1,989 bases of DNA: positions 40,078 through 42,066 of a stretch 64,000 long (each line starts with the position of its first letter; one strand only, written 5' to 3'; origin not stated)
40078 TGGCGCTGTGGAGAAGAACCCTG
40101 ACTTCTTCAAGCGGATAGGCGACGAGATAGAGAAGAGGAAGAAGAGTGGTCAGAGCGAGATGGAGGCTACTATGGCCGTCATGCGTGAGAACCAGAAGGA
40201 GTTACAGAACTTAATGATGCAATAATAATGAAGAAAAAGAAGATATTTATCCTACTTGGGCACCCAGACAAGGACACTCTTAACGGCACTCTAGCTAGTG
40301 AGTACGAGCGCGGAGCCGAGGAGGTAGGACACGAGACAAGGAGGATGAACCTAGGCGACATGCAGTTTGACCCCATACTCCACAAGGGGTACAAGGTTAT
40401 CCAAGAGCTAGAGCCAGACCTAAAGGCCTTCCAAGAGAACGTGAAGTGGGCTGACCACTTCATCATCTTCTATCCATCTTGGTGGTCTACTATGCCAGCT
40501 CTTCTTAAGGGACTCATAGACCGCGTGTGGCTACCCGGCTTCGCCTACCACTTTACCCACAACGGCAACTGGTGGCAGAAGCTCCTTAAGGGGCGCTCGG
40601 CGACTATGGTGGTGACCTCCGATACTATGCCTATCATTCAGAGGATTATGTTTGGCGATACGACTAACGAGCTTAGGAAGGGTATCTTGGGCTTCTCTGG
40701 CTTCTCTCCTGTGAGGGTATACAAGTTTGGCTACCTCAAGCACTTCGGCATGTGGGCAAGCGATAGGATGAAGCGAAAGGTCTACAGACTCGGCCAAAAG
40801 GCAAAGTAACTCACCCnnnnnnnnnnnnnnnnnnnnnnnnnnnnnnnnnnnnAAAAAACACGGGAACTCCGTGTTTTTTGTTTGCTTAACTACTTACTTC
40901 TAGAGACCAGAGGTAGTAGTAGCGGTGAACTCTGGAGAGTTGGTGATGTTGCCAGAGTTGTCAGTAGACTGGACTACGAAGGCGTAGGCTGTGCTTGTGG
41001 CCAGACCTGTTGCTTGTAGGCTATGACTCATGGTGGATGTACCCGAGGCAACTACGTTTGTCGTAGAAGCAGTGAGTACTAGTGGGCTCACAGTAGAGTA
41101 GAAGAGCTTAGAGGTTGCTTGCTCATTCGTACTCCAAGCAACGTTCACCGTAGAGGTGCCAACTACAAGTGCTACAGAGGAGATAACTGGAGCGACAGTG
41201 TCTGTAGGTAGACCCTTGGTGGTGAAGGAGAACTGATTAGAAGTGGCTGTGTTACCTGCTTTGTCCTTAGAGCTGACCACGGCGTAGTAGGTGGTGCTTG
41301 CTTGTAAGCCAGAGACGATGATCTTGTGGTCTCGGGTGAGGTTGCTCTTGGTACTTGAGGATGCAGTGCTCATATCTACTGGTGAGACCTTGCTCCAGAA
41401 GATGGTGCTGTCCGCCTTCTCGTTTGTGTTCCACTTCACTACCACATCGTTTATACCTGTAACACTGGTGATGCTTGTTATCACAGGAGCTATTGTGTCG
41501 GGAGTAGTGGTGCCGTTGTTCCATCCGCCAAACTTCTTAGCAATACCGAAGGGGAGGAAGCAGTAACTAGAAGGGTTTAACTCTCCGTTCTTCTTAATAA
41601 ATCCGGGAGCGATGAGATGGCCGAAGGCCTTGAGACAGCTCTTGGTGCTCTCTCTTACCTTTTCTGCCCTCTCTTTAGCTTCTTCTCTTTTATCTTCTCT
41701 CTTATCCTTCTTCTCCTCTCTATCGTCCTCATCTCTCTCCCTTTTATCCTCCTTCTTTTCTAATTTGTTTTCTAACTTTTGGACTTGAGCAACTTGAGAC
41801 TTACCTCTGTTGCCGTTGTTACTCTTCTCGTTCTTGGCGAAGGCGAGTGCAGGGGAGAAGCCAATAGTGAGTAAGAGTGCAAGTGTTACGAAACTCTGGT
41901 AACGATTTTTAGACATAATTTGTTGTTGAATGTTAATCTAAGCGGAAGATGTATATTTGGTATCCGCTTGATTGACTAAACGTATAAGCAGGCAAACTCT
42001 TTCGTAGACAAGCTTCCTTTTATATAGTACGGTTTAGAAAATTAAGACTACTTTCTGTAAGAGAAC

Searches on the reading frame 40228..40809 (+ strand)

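Call 79: search_protein_families(library=pfam, proteins=[window:40228-40809:+], max_evalue=0.00001)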
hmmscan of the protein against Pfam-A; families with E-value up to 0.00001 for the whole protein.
window:40228-40809:+ (193 aa): 2 families
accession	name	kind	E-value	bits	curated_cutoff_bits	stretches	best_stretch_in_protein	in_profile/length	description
PF02525.22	Flavodoxin_2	-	6.2e-32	111.4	27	1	4-167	1-175/198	Flavodoxin-like fold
PF03358.20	FMN_red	-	5.6e-16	58.9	24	1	5-118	2-102/152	NADPH-dependent FMN reductase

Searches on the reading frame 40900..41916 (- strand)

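Call 79: search_protein_families(library=pfam, proteins=[window:40900-41916:-], max_evalue=0.00001)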
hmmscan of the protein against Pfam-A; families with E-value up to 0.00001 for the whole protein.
window:40900-41916:- (338 aa): 1 family
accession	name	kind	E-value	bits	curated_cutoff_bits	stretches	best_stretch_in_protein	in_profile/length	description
PF16656.11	Pur_ac_phosph_N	-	2.4e-12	47.7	30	1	151-233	7-93/93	Purple acid Phosphatase, N-terminal domain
